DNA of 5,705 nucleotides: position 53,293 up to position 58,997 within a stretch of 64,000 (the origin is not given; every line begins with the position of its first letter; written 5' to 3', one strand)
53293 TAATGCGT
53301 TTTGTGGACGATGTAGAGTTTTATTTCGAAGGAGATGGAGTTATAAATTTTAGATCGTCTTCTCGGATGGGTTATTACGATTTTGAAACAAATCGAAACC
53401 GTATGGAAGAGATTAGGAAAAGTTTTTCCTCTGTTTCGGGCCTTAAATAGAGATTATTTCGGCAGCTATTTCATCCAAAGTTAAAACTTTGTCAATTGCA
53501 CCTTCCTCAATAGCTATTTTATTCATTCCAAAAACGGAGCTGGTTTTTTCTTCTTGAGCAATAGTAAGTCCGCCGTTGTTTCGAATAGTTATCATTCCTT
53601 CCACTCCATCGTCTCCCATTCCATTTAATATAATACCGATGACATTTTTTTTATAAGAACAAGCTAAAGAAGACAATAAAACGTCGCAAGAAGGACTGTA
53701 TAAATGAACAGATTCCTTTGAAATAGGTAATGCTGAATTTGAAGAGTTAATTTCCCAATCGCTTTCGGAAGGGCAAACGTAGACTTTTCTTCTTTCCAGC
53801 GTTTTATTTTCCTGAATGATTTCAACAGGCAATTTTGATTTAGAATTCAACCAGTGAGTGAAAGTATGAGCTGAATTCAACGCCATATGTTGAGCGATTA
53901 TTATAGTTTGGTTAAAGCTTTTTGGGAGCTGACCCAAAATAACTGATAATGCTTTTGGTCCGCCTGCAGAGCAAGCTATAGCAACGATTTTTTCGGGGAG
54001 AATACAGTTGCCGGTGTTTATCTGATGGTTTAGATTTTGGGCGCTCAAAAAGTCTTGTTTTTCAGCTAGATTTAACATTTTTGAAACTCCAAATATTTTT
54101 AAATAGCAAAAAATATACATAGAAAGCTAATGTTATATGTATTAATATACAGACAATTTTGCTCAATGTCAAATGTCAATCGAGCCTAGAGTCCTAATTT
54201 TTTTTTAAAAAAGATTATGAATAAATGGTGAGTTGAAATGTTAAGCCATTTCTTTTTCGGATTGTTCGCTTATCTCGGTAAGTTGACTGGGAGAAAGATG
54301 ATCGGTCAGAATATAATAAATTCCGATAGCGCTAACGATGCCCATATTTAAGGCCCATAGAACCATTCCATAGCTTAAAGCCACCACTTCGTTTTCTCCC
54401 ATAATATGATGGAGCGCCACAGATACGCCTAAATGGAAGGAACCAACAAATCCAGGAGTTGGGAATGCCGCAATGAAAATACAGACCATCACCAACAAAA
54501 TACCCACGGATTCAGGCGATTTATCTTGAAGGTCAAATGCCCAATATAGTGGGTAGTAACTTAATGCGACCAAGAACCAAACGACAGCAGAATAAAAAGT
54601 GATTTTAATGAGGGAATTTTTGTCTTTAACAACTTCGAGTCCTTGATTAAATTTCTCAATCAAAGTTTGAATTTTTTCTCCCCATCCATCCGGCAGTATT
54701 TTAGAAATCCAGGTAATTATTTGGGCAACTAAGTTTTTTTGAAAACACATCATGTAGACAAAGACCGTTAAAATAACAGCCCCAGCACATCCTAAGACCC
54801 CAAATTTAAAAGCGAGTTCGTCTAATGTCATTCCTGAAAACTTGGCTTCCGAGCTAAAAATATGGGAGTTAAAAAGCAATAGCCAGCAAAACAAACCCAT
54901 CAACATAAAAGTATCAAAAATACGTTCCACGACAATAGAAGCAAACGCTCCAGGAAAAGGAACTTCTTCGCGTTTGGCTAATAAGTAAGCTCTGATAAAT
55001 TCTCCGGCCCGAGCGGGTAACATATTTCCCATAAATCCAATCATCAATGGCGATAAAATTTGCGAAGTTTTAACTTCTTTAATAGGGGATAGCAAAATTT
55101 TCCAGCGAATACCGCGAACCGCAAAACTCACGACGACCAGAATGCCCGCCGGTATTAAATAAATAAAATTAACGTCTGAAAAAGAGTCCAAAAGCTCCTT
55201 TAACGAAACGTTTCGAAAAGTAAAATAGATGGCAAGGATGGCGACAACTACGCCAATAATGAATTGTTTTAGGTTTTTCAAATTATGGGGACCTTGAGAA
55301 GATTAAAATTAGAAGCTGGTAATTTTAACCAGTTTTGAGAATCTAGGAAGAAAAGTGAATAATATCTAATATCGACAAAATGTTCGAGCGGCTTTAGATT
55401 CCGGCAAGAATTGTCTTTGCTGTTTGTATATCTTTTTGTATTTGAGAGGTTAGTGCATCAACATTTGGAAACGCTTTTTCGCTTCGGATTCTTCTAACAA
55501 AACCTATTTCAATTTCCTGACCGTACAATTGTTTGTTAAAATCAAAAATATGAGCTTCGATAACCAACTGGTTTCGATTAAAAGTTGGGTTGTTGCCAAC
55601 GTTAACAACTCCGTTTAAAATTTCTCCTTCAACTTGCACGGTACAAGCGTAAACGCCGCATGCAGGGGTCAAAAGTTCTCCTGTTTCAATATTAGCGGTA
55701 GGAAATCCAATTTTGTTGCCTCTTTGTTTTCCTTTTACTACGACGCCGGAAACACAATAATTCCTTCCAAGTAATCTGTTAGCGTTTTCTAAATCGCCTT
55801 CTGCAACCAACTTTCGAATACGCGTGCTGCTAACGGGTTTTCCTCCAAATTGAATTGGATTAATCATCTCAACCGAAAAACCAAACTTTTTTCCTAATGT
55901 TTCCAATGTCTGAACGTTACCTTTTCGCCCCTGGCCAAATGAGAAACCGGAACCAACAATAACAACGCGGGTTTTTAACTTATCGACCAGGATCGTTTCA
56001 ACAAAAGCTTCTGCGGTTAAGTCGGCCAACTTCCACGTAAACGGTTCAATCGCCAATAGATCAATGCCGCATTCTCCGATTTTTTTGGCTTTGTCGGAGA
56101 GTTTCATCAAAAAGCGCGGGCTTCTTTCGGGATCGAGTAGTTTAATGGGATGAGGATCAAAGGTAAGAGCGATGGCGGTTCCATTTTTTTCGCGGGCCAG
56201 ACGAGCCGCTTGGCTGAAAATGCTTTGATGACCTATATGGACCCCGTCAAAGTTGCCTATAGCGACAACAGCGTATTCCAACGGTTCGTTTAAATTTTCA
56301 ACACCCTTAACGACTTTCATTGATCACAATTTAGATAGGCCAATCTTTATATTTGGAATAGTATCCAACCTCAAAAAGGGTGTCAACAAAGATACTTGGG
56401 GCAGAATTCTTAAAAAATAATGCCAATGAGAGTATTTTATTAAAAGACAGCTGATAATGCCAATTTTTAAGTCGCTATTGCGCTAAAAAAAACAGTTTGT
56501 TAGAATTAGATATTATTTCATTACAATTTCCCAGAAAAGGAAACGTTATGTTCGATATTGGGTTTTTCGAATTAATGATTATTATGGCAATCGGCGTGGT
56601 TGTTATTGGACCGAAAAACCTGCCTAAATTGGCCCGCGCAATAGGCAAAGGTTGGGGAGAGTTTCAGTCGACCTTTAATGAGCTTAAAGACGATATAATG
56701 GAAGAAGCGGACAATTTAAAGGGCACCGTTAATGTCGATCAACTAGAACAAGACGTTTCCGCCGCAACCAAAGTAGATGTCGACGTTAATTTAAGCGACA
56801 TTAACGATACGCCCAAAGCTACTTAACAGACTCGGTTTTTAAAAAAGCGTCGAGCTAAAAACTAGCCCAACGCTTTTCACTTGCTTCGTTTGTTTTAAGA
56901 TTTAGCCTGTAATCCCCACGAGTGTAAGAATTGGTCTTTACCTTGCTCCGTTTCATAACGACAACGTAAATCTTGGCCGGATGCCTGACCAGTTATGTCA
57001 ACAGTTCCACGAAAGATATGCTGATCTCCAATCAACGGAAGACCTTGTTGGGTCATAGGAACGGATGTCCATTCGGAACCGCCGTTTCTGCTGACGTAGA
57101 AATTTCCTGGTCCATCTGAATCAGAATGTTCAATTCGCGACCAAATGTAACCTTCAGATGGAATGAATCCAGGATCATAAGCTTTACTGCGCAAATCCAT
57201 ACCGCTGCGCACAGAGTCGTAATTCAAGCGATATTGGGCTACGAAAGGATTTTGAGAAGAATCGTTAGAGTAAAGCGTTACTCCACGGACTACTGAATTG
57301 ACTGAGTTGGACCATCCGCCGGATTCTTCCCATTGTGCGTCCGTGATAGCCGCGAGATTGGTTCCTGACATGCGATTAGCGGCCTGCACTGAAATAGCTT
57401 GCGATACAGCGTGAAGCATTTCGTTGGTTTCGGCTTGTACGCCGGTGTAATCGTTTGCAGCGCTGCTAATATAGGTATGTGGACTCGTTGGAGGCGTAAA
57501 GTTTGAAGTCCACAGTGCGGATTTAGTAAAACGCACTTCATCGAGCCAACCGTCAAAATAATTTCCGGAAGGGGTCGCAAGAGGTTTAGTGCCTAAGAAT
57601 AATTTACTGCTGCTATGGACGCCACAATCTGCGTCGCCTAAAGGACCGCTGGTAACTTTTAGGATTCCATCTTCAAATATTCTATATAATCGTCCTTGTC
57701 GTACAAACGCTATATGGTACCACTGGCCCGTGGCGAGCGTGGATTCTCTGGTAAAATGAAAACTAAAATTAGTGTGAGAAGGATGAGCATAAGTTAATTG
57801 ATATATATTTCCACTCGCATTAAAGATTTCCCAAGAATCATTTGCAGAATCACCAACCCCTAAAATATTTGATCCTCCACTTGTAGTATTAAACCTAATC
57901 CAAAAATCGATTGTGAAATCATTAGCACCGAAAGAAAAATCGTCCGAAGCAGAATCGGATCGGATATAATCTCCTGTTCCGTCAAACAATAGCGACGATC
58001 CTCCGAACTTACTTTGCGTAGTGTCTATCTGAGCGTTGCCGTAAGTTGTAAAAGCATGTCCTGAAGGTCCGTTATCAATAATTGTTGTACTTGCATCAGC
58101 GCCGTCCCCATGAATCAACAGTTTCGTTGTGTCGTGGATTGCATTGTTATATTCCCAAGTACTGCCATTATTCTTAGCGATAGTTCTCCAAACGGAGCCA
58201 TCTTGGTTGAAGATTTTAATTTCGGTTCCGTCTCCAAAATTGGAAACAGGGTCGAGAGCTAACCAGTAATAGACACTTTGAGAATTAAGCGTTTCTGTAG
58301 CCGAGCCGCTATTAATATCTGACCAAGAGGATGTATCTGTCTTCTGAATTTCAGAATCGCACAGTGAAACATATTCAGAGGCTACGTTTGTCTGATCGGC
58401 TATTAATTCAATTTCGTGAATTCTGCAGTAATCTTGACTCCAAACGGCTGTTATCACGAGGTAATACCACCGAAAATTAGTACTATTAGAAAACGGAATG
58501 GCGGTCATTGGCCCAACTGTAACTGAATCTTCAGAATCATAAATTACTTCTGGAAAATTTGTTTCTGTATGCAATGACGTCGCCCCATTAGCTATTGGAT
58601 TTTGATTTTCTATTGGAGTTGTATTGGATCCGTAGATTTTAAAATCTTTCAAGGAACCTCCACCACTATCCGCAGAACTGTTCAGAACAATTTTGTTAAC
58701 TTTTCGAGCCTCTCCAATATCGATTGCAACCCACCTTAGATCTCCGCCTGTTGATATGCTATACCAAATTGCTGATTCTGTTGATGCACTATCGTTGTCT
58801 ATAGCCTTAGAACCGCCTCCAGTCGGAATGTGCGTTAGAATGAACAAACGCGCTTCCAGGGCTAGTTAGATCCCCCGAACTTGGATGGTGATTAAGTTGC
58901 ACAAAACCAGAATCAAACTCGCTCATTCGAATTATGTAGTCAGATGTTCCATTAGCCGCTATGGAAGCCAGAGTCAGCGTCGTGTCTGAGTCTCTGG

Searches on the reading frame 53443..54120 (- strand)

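Call 89: search_protein_families(library=pfam, proteins=[window:53443-54120:-], max_evalue=0.001)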
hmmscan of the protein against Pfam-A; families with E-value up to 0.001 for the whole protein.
window:53443-54120:- (225 aa): 1 family
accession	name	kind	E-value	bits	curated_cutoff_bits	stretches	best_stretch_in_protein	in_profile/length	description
PF01339.22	CheB_methylest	-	7.6e-53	179.2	24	1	46-222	1-174/174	CheB methylesterase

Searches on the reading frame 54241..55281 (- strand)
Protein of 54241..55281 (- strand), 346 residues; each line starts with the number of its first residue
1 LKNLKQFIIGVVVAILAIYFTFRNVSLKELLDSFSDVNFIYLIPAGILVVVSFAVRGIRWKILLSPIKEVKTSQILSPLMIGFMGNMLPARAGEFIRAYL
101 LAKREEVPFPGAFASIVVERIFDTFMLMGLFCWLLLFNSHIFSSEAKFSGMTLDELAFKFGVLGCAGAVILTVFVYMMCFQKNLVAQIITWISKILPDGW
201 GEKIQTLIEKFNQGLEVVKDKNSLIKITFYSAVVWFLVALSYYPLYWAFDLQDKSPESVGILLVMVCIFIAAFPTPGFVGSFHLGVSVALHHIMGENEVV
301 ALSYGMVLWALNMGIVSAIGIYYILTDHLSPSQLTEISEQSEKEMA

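Call 89: search_protein_families(library=pfam, proteins=[window:54241-55281:-], max_evalue=0.001)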
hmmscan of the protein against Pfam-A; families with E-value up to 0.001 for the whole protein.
window:54241-55281:- (346 aa): 1 family
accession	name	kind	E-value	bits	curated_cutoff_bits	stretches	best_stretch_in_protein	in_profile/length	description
PF03706.18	LPG_synthase_TM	-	1.5e-40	140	33.4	1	8-304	2-286/302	Lysylphosphatidylglycerol synthase TM region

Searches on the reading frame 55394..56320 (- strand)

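Call 89: search_protein_families(library=pfam, proteins=[window:55394-56320:-], max_evalue=0.001)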
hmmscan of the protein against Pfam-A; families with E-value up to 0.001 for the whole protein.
window:55394-56320:- (308 aa): 3 families
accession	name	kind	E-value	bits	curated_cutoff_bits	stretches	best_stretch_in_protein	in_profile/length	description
PF06574.18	FAD_syn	-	9.6e-49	165.7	27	1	14-167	5-158/158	FAD synthetase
PF01687.23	Flavokinase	-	4.9e-45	153.2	19.6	1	184-305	1-124/124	Riboflavin kinase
PF01467.32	CTP_transf_like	-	0.00016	22.3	21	1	20-170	2-132/133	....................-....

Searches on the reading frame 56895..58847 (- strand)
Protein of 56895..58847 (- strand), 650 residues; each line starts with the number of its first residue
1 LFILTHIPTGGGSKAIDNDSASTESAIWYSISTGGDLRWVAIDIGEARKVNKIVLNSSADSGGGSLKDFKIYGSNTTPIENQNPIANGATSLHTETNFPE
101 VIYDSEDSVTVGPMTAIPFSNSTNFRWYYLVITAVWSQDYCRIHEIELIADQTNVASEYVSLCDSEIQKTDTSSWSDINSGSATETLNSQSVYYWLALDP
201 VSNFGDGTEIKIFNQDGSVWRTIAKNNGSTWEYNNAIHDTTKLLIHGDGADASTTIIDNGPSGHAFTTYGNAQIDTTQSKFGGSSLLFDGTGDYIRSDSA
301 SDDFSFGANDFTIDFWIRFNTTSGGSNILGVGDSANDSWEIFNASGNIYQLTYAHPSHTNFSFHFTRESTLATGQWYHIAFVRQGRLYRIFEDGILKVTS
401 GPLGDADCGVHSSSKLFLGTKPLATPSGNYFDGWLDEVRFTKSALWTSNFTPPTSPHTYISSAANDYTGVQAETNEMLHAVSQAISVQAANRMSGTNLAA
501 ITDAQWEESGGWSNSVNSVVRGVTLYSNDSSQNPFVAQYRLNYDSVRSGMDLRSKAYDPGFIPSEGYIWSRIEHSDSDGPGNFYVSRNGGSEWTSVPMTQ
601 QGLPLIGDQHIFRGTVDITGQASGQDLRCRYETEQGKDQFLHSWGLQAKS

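Call 89: search_protein_families(library=pfam, proteins=[window:56895-58847:-], max_evalue=0.001)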
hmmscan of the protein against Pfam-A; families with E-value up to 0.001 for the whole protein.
window:56895-58847:- (650 aa): 4 families
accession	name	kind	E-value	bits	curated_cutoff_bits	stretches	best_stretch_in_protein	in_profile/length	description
PF13385.13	Laminin_G_3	-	3.5e-17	63.4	27.6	1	289-445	1-145/151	Concanavalin A-like lectin/glucanases superfamily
PF00754.31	F5_F8_type_C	-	1.5e-06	28.8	28.2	1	9-77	11-74/127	F5/8 type C domain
PF22633.2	F5_F8_type_C_2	-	5.2e-06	27.4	27.8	1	14-97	1-70/91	NedA-like, galactose-binding domain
PF02210.31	Laminin_G_2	-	4.4e-05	24.4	22.9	1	319-441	1-124/126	Laminin G domain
